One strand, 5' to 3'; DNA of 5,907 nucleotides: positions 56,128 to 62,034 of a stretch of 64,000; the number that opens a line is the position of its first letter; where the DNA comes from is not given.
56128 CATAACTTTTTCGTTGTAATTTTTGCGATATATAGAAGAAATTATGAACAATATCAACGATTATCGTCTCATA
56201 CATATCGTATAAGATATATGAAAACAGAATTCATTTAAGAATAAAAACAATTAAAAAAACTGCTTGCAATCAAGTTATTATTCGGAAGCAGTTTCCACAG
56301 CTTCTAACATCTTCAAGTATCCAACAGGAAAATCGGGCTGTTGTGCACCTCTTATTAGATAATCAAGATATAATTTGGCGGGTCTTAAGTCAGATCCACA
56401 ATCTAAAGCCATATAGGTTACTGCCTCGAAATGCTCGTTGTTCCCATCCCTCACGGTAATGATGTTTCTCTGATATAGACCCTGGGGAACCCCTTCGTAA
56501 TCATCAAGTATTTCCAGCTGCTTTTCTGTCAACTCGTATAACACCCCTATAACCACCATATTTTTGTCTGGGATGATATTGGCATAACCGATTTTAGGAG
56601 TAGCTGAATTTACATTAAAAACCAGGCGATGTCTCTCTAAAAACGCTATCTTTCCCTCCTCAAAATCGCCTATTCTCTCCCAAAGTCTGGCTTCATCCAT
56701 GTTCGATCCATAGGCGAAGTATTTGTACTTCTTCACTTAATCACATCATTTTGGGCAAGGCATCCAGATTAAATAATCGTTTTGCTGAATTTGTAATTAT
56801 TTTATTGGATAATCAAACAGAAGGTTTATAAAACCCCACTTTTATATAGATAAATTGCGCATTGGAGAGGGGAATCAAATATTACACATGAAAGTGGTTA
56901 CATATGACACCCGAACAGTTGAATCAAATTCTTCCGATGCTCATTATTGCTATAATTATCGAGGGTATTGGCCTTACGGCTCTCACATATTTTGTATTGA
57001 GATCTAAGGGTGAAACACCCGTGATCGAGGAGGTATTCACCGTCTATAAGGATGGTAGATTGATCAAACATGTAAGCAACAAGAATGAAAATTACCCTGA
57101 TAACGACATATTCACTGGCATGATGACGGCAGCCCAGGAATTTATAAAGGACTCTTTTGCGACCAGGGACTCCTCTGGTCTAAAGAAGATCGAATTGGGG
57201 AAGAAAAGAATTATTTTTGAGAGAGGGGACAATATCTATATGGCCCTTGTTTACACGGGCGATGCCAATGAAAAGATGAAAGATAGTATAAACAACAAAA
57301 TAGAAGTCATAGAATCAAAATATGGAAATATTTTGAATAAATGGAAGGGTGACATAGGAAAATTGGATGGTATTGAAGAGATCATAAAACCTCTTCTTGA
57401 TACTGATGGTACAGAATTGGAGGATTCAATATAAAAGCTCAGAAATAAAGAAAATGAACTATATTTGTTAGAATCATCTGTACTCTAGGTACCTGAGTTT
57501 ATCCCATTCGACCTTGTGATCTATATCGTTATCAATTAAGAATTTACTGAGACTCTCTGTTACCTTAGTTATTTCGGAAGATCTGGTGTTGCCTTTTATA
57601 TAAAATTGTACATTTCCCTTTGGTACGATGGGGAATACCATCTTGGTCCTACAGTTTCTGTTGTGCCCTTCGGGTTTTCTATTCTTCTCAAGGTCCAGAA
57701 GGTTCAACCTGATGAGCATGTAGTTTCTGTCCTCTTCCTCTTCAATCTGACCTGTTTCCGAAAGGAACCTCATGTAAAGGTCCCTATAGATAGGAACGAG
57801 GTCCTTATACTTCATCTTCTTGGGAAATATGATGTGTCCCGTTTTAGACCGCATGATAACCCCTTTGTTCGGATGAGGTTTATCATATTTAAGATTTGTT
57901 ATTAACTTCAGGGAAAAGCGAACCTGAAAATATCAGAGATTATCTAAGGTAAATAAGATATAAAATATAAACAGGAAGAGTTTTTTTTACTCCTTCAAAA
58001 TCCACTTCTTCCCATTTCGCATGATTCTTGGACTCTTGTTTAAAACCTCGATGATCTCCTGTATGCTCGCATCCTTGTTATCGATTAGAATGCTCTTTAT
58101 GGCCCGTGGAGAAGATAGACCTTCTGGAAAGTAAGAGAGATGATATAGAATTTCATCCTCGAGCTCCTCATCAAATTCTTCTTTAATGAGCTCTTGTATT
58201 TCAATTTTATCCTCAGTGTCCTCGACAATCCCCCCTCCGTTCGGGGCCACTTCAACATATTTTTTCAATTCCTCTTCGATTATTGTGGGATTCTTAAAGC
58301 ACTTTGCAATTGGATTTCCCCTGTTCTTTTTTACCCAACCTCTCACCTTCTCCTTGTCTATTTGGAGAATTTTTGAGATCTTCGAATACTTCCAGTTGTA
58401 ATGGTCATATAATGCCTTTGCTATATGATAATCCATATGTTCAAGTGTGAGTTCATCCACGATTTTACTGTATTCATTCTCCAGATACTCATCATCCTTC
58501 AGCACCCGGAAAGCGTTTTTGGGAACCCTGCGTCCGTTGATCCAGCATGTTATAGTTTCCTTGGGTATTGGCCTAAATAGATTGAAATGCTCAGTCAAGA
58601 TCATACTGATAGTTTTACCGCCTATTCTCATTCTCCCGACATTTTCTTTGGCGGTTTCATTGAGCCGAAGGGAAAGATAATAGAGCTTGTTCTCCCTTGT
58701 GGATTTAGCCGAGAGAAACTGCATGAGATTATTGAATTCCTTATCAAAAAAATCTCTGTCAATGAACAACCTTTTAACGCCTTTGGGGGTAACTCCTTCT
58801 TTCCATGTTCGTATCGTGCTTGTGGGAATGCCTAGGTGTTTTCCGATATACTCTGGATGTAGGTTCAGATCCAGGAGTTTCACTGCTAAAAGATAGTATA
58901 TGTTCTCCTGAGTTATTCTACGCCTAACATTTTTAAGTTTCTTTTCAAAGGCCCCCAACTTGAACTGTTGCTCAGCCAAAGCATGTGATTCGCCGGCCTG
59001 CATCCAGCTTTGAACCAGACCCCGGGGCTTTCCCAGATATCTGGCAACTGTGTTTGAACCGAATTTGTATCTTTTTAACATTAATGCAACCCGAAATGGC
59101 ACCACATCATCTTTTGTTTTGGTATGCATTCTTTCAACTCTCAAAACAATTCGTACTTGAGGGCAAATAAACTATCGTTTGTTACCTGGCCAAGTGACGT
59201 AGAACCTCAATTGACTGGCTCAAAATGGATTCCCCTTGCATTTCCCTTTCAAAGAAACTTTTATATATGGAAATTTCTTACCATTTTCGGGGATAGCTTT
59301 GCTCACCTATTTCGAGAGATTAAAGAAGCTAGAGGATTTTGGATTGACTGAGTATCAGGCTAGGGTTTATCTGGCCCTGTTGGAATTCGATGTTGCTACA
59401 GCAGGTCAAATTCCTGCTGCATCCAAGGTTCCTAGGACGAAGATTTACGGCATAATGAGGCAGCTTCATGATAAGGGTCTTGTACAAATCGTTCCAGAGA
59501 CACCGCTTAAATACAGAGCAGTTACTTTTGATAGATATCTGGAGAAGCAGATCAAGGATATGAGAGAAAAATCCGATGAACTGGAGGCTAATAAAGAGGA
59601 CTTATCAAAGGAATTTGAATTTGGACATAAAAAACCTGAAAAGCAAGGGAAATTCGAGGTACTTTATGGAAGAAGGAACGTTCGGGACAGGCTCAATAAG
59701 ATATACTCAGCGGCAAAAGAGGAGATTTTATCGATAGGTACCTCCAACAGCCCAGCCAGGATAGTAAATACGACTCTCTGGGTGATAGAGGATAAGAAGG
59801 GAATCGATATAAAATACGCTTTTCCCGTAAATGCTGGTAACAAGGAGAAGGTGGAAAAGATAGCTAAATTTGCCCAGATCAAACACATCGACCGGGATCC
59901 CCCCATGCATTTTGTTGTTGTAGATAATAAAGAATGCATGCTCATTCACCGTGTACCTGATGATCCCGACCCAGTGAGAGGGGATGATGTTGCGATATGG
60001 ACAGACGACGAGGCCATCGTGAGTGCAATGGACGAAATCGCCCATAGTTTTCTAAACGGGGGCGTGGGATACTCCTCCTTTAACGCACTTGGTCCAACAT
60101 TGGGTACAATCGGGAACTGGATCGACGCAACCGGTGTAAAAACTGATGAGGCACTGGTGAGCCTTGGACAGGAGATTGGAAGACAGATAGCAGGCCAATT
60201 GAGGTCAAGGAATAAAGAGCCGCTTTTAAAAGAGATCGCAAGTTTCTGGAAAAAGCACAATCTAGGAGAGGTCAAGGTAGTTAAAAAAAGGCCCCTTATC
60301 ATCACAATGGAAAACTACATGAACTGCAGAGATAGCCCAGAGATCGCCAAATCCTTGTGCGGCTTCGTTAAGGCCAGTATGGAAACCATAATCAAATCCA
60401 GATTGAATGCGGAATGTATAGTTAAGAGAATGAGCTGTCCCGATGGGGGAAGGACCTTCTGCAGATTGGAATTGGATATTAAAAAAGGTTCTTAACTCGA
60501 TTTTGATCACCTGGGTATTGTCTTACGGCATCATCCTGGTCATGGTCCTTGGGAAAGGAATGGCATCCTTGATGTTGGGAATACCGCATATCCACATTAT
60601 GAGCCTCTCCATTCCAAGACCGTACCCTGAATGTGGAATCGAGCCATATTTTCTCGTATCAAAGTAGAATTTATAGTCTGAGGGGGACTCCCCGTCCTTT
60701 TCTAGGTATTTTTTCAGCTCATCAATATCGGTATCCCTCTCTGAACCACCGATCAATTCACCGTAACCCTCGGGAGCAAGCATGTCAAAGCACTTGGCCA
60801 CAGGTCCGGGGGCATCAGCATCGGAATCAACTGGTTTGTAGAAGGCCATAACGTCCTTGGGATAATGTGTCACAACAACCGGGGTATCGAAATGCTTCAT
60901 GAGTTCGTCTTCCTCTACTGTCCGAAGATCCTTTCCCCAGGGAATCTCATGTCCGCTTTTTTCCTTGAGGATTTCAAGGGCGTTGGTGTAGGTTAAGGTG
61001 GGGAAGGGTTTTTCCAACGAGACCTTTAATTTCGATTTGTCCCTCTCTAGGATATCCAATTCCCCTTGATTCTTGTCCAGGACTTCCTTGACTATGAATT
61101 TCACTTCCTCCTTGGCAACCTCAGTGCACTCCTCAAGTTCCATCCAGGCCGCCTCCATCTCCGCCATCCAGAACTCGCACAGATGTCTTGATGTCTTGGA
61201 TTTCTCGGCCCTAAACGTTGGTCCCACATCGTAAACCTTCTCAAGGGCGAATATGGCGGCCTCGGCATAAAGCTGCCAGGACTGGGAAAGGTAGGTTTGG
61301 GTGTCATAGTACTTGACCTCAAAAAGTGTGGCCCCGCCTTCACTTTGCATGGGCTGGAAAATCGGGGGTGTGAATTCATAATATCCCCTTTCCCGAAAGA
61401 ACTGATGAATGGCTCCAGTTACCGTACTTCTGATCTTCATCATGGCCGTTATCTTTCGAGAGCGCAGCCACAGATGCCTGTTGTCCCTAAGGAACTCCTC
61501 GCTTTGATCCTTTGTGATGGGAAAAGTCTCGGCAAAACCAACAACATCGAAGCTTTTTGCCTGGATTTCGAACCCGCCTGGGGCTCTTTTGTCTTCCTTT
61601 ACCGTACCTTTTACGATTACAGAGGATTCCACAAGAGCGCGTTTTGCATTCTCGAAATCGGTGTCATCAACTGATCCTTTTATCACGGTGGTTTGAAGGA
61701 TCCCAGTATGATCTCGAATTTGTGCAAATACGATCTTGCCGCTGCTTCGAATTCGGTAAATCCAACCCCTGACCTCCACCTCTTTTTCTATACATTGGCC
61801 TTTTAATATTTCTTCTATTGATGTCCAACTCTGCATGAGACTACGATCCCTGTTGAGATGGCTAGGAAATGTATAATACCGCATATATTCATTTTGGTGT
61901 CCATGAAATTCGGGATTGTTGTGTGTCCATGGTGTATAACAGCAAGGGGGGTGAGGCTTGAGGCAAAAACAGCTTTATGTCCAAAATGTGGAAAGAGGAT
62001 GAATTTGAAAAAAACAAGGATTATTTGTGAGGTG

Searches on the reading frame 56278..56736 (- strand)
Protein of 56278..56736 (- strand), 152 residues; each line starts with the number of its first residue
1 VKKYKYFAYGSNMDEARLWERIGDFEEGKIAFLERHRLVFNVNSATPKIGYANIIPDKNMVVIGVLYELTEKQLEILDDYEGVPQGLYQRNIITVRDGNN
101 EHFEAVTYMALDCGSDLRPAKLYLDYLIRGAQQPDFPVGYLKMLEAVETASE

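Call 39: search_protein_families(library=pfam, proteins=[window:56278-56736:-], max_evalue=0.00001)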
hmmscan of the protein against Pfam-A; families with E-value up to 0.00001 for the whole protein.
window:56278-56736:- (152 aa): 2 families
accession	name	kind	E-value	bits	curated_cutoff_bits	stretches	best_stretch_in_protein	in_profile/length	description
PF13772.11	AIG2_2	-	2.4e-17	63.6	27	1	62-144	2-83/83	AIG2-like family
PF06094.17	GGACT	-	2.4e-13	51.1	22.8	1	6-112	1-104/120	Gamma-glutamyl cyclotransferase, AIG2-like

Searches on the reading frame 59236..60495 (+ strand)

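Call 71: search_protein_families(library=pfam, proteins=[window:59236-60495:+], max_evalue=0.00001)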
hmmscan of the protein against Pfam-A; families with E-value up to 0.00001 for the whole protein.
window:59236-60495:+ (419 aa): 1 family
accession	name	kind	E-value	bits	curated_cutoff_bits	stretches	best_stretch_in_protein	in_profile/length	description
PF01978.25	TrmB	-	3.7e-21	75.2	25.6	1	32-98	1-67/68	Sugar-specific transcriptional regulator TrmB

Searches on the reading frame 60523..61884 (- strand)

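Call 71: search_protein_families(library=pfam, proteins=[window:60523-61884:-], max_evalue=0.00001)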
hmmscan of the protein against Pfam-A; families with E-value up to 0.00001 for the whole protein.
window:60523-61884:- (453 aa): 2 families
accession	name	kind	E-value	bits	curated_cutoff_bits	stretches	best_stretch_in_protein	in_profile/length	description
PF00152.25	tRNA-synt_2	-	2.1e-72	244.2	25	1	129-447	2-307/308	tRNA synthetases class II (D, K and N)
PF01336.31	tRNA_anti-codon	-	1.3e-14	54.4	27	1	36-114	1-74/75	OB-fold nucleic acid binding domain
